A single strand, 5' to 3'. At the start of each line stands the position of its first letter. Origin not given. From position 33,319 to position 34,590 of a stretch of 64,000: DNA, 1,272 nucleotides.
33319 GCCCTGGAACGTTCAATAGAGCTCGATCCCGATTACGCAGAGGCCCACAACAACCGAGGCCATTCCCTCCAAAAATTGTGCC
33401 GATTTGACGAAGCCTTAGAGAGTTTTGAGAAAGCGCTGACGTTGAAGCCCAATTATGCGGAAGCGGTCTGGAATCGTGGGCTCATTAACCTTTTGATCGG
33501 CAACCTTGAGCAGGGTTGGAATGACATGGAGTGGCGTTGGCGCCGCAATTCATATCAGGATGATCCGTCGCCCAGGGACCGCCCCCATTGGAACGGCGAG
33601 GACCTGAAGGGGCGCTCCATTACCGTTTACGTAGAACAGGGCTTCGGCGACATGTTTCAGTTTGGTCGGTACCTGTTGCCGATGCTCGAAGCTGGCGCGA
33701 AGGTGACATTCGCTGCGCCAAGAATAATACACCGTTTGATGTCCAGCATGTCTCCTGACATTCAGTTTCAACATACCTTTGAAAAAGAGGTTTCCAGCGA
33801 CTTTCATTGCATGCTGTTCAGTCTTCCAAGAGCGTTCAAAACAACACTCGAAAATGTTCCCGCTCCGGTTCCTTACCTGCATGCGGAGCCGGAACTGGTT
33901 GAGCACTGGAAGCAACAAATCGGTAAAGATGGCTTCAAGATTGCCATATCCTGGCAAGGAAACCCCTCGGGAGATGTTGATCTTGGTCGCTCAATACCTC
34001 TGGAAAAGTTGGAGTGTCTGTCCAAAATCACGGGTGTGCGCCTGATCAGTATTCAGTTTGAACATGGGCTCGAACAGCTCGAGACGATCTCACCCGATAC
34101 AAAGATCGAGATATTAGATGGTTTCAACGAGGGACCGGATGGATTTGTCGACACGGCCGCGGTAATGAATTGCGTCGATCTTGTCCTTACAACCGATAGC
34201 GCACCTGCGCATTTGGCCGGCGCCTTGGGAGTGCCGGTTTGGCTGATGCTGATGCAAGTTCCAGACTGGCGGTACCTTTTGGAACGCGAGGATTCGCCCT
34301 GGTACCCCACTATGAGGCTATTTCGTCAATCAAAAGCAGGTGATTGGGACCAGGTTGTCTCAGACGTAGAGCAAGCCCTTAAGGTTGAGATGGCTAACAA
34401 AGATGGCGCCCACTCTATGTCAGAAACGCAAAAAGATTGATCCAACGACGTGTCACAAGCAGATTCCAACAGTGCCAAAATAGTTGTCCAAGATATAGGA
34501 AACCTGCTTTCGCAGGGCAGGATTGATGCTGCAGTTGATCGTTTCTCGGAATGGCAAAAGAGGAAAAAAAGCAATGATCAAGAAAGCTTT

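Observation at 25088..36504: Autotransporter operon with its own complete ADP-heptose pathway and two TPR-GT9 fusion proteins: candidate dedicated protein-heptosylation system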

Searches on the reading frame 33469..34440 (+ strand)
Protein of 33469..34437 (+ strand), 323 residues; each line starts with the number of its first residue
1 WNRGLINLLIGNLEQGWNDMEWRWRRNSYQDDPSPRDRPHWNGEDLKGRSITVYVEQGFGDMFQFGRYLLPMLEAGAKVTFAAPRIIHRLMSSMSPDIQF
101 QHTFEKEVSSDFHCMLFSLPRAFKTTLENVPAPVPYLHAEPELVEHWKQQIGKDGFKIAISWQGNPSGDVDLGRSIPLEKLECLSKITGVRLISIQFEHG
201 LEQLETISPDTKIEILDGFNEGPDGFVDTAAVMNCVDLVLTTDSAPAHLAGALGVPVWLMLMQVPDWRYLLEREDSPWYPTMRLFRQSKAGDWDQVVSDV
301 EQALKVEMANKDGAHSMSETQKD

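Call 9: search_solved_structures(query=window:33469-34437:+, max_evalue=10, show_alignments=2)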
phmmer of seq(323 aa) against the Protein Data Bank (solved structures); distinct sequences matched with E-value up to 10: 3.
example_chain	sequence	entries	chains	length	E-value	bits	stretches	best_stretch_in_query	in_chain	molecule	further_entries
6vfi_B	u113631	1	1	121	0.48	12.9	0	247-316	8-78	O43_dn18B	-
8xg1_A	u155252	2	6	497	0.73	12.3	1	250-282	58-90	Hemagglutinin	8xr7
3tov_A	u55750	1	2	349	1.6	11.1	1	228-259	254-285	Glycosyl transferase family 9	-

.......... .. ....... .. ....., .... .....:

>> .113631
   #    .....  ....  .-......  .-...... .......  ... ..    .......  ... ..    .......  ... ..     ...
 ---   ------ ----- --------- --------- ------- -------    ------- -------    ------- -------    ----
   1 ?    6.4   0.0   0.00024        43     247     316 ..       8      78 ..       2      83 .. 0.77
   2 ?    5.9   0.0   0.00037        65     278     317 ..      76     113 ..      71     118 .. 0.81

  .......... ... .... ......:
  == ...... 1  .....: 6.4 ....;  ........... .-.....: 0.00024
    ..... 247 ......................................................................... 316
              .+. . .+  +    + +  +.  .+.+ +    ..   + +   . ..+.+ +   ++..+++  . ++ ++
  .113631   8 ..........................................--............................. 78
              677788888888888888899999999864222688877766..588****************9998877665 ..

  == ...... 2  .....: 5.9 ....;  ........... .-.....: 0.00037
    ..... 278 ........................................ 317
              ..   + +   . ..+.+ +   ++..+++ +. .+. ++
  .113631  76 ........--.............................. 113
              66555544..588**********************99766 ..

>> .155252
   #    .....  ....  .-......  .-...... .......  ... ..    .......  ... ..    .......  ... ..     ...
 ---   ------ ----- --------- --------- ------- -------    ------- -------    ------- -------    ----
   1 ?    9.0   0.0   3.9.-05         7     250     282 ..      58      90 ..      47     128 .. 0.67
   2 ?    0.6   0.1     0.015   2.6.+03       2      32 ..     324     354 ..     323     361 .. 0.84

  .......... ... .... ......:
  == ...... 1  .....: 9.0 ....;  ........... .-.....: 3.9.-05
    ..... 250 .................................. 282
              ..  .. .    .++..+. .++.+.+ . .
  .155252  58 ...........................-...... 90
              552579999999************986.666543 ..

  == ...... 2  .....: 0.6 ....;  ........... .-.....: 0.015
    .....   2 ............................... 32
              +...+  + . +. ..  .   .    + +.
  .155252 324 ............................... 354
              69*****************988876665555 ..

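Call 10: find_homologous_proteins(query=window:33469-34437:+, max_evalue=0.00001)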
Query seq(323 aa) (323 aa): 7010 proteins with E <= 0.00001 among 8000 candidates; the best 120 are listed.
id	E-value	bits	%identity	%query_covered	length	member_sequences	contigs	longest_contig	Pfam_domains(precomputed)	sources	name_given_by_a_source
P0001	5.4e-137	475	100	65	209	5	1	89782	-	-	-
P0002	7.0e-136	471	65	94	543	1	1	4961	PF03704.24,PF13431.13,PF13414.13,PF13176.13,PF13428.13,PF13374.13,PF07721.21,PF14559.13,PF13371.13,PF00515.35,PF13424.13,PF13432.13,PF13181.13,PF01075.24,PF07719.24,PF13174.13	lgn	-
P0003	1.5e-135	470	63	97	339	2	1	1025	-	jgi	-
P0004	1.8e-135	470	63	96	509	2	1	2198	PF13431.13,PF13414.13,PF13176.13,PF13428.13,PF13374.13,PF14559.13,PF13371.13,PF00515.35,PF13424.13,PF13432.13,PF13181.13,PF07719.24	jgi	jgi:tetratricopeptide (TPR) repeat protein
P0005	8.1e-134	464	62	96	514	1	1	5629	PF25063.1,PF03704.24,PF13431.13,PF13414.13,PF13176.13,PF13428.13,PF13374.13,PF14559.13,PF13371.13,PF00515.35,PF12895.14,PF13424.13,PF13432.13,PF13181.13,PF01239.29,PF07719.24,PF13174.13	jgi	jgi:tetratricopeptide (TPR) repeat protein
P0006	1.3e-132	460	63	94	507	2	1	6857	PF25063.1,PF13431.13,PF23914.2,PF13414.13,PF13176.13,PF12569.15,PF13428.13,PF13374.13,PF14559.13,PF13371.13,PF00515.35,PF12895.14,PF13424.13,PF21033.5,PF13432.13,PF13181.13,PF07719.24,PF13174.13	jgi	jgi:Flp pilus assembly protein TadD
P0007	7.3e-130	451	63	94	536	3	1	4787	PF13431.13,PF13414.13,PF13176.13,PF13428.13,PF13374.13,PF14559.13,PF13371.13,PF00515.35,PF13424.13,PF13432.13,PF13181.13,PF01075.24,PF07719.24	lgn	-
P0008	1.3e-126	440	60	98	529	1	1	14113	PF13431.13,PF13414.13,PF13176.13,PF13428.13,PF13374.13,PF14559.13,PF13371.13,PF00515.35,PF12895.14,PF13424.13,PF13432.13,PF13181.13,PF01075.24,PF07719.24,PF13174.13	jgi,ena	jgi:Tfp pilus assembly protein PilF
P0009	1.2e-100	355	51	97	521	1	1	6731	PF13431.13,PF23914.2,PF13414.13,PF13176.13,PF13428.13,PF13374.13,PF07721.21,PF14559.13,PF13371.13,PF00515.35,PF12895.14,PF13424.13,PF21033.5,PF13432.13,PF13181.13,PF07719.24,PF13174.13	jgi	-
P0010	3.5e-100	354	53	94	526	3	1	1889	PF13431.13,PF13414.13,PF13176.13,PF12569.15,PF13428.13,PF13374.13,PF14559.13,PF13371.13,PF00515.35,PF12895.14,PF13424.13,PF13432.13,PF13181.13,PF01239.29,PF07719.24,PF13174.13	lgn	-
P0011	9.3e-97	342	50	95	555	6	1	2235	PF13431.13,PF23914.2,PF07720.19,PF13414.13,PF13176.13,PF13428.13,PF04733.21,PF25064.2,PF13374.13,PF14559.13,PF24575.2,PF13371.13,PF00515.35,PF12895.14,PF13424.13,PF21033.5,PF13432.13,PF13181.13,PF07719.24,PF13174.13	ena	-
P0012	4.3e-95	337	50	95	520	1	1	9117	PF13431.13,PF23914.2,PF13414.13,PF13176.13,PF13428.13,PF13374.13,PF14559.13,PF24575.2,PF13371.13,PF00515.35,PF12895.14,PF13424.13,PF21033.5,PF13432.13,PF13181.13,PF01239.29,PF07719.24,PF13174.13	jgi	jgi:tetratricopeptide (TPR) repeat protein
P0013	3.9e-94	334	48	98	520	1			PF14559.13,PF13431.13,PF13414.13,PF13371.13,PF00515.35,PF13424.13,PF13432.13,PF13181.13,PF01239.29,PF07719.24,PF13374.13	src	-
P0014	1.0e-93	332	50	94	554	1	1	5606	PF13431.13,PF23914.2,PF13414.13,PF13176.13,PF13428.13,PF13374.13,PF14559.13,PF13371.13,PF00515.35,PF12895.14,PF13424.13,PF13432.13,PF13181.13,PF07719.24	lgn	-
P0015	1.2e-93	332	50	94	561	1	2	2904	PF13431.13,PF23914.2,PF13414.13,PF13176.13,PF13428.13,PF13374.13,PF14559.13,PF13371.13,PF00515.35,PF12895.14,PF13424.13,PF21033.5,PF13432.13,PF13181.13,PF07719.24,PF13174.13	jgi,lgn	jgi:tetratricopeptide (TPR) repeat protein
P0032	9.0e-88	313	48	95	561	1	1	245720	PF03704.24,PF13431.13,PF13414.13,PF13176.13,PF12569.15,PF13428.13,PF13374.13,PF07721.21,PF14559.13,PF24575.2,PF13371.13,PF00515.35,PF12895.14,PF13424.13,PF13432.13,PF13181.13,PF01075.24,PF07719.24,PF13174.13,PF20308.5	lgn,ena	-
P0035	1.8e-86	309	48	95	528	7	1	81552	PF13431.13,PF23914.2,PF13414.13,PF13176.13,PF13428.13,PF13374.13,PF07721.21,PF14559.13,PF24575.2,PF13371.13,PF00515.35,PF12895.14,PF13424.13,PF13432.13,PF13429.13,PF13181.13,PF01075.24,PF07719.24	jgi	jgi:tetratricopeptide (TPR) repeat protein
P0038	6.6e-86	307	45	99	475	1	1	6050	PF14559.13,PF13431.13,PF13414.13,PF13371.13,PF00515.35,PF13176.13,PF13432.13,PF13181.13,PF01075.24,PF07719.24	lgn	-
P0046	2.6e-84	301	48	94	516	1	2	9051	PF13431.13,PF23914.2,PF25062.2,PF09613.17,PF13428.13,PF04733.21,PF14559.13,PF13371.13,PF00515.35,PF12895.14,PF13424.13,PF13432.13,PF13181.13,PF01075.24,PF07719.24,PF13174.13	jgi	jgi:tetratricopeptide (TPR) repeat protein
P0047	2.8e-84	301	39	94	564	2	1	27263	PF13431.13,PF13414.13,PF13432.13,PF01075.24,PF07719.24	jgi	jgi:hypothetical protein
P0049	1.4e-83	299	48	94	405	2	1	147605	PF14559.13,PF13431.13,PF13414.13,PF00515.35,PF13424.13,PF13432.13,PF13428.13,PF13181.13,PF01075.24,PF07719.24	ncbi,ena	-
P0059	6.8e-82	294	47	93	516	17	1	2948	PF13431.13,PF23914.2,PF13414.13,PF13176.13,PF13428.13,PF25064.2,PF13374.13,PF07721.21,PF14559.13,PF24575.2,PF13371.13,PF00515.35,PF13424.13,PF13432.13,PF13181.13,PF01075.24,PF07719.24,PF13174.13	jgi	jgi:Flp pilus assembly protein TadD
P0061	1.2e-81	293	47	92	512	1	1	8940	PF13431.13,PF23914.2,PF25062.2,PF25058.2,PF13428.13,PF04733.21,PF13374.13,PF14559.13,PF13371.13,PF00515.35,PF12895.14,PF13424.13,PF13432.13,PF13181.13,PF01075.24,PF07719.24,PF13174.13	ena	-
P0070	9.9e-81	290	48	94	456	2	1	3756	PF14559.13,PF13431.13,PF13414.13,PF13371.13,PF00515.35,PF13424.13,PF13432.13,PF13428.13,PF13181.13,PF01075.24,PF07719.24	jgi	jgi:Tfp pilus assembly protein PilF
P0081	7.6e-80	287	47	92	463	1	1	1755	PF13431.13,PF13414.13,PF13176.13,PF13428.13,PF14559.13,PF13371.13,PF00515.35,PF13424.13,PF13432.13,PF13181.13,PF01075.24,PF07719.24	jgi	jgi:Tfp pilus assembly protein PilF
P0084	1.0e-79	286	46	96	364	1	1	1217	PF14559.13,PF13431.13,PF13414.13,PF00515.35,PF13424.13,PF13432.13,PF13181.13,PF01075.24,PF07719.24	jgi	jgi:hypothetical protein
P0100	6.2e-79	284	45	91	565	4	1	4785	PF13431.13,PF23914.2,PF13414.13,PF13176.13,PF12569.15,PF13428.13,PF25064.2,PF13374.13,PF14559.13,PF24575.2,PF13371.13,PF17874.8,PF00515.35,PF12895.14,PF13424.13,PF21033.5,PF13432.13,PF13181.13,PF01075.24,PF07719.24,PF13174.13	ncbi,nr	ncbi:MAG: tetratricopeptide repeat protein [Alphaproteobacteria bacterium]|nr:tetratricopeptide repe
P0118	9.8e-78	280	46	94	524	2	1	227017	PF13431.13,PF13414.13,PF13176.13,PF13428.13,PF14559.13,PF13371.13,PF00515.35,PF13424.13,PF13432.13,PF13181.13,PF01075.24,PF07719.24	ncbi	-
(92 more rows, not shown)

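Call 11: find_encoding_contigs(protein=P0008, flank=10000, max_places=3)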
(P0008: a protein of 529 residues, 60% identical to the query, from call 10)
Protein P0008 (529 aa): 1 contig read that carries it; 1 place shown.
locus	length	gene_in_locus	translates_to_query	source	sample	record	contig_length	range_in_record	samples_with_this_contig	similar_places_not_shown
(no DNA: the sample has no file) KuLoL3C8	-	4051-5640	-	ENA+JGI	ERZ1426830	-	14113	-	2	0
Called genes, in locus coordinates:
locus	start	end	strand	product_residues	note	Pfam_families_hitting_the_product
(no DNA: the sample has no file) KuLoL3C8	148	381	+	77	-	-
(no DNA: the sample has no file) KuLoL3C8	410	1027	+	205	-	-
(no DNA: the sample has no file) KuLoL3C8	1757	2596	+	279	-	PF00561:Abhydrolase_1 (faint), PF12146:Hydrolase_4 (faint)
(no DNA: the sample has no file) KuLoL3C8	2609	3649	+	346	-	PF12833:HTH_18, PF00165:HTH_AraC (weak)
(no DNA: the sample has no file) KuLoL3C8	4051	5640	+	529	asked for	PF13414:TPR_11, PF13432:TPR_16, PF00515:TPR_1, PF13414:TPR_11, PF13432:TPR_16, PF00515:TPR_1, PF07719:TPR_2, PF13424:TPR_12, +21 more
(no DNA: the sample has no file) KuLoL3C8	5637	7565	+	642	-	PF13432:TPR_16 (weak), PF13432:TPR_16 (weak), PF13371:TPR_9 (weak), PF13414:TPR_11, PF00515:TPR_1, PF13414:TPR_11, PF13432:TPR_16, PF14559:TPR_19, +19 more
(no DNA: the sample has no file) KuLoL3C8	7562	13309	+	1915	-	PF13018:ESPR, PF03797:Autotransporter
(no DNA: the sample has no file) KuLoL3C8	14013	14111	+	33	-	?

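Call 12: find_encoding_contigs(protein=P0006, flank=10000, max_places=3)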
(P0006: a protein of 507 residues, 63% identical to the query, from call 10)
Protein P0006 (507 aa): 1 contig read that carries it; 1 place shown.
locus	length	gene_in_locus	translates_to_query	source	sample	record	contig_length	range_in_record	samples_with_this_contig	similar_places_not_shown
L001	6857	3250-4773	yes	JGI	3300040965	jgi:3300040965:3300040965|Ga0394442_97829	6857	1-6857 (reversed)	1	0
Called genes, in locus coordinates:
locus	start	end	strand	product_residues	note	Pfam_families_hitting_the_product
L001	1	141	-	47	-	?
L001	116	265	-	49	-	-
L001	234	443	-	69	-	-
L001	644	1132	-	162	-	-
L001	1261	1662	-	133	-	-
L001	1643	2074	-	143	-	-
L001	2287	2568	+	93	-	PF12844:HTH_19 (weak), PF13560:HTH_31 (faint), PF01381:HTH_3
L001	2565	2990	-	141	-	-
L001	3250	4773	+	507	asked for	PF13414:TPR_11, PF00515:TPR_1, PF13424:TPR_12, PF13414:TPR_11, PF13414:TPR_11, PF00515:TPR_1, PF07719:TPR_2, PF13181:TPR_8, +26 more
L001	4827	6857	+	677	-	?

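Call 18: find_encoding_contigs(protein=P0002, flank=10000, max_places=2)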
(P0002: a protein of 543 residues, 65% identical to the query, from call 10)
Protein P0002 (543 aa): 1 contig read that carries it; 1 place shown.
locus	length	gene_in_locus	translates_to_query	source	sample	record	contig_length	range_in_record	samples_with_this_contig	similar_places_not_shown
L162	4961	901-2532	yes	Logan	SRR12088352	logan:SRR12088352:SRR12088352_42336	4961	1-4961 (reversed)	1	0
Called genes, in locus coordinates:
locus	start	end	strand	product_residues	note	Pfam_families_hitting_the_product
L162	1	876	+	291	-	?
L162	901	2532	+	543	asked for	PF13414:TPR_11, PF00515:TPR_1, PF07719:TPR_2, PF13414:TPR_11, PF13432:TPR_16, PF14559:TPR_19, PF13424:TPR_12, PF00515:TPR_1, +19 more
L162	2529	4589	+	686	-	PF13432:TPR_16, PF13429:TPR_15 (weak), PF13414:TPR_11, PF13432:TPR_16, PF13424:TPR_12 (weak), PF13432:TPR_16, PF14559:TPR_19, PF13414:TPR_11, +21 more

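Call 19: find_encoding_contigs(protein=P0005, flank=10000, max_places=2)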
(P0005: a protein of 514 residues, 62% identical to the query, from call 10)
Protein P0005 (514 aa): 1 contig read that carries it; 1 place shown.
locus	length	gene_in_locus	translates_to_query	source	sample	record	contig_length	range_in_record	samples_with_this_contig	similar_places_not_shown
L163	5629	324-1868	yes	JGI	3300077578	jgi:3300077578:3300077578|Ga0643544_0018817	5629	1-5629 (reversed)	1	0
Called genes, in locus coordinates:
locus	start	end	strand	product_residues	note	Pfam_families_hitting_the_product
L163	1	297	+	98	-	?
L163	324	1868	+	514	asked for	PF13424:TPR_12, PF13432:TPR_16, PF13414:TPR_11, PF00515:TPR_1, PF13424:TPR_12, PF13432:TPR_16, PF00515:TPR_1, PF13414:TPR_11, +18 more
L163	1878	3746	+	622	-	PF07719:TPR_2 (faint), PF12895:ANAPC3 (faint), PF00515:TPR_1 (weak), PF13424:TPR_12 (weak), PF00515:TPR_1 (weak), PF13414:TPR_11 (weak), PF14559:TPR_19 (weak), PF13424:TPR_12 (weak), +11 more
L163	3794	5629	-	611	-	?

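Call 20: find_encoding_contigs(protein=P0007, flank=10000, max_places=2)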
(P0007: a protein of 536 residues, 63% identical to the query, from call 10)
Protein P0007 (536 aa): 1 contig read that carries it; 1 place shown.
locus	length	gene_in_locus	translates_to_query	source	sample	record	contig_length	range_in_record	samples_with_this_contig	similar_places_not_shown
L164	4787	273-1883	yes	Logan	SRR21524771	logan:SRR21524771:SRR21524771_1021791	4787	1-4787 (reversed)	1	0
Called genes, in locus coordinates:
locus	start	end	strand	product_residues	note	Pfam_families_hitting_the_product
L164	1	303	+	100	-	?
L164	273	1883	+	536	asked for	PF13432:TPR_16, PF13414:TPR_11, PF00515:TPR_1, PF07719:TPR_2 (weak), PF13414:TPR_11 (weak), PF00515:TPR_1, PF13424:TPR_12, PF00515:TPR_1, +12 more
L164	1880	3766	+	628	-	PF13432:TPR_16 (weak), PF14559:TPR_19 (weak), PF13432:TPR_16 (weak), PF13371:TPR_9 (weak), PF13414:TPR_11, PF00515:TPR_1 (weak), PF00515:TPR_1, PF13414:TPR_11, +16 more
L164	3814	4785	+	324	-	?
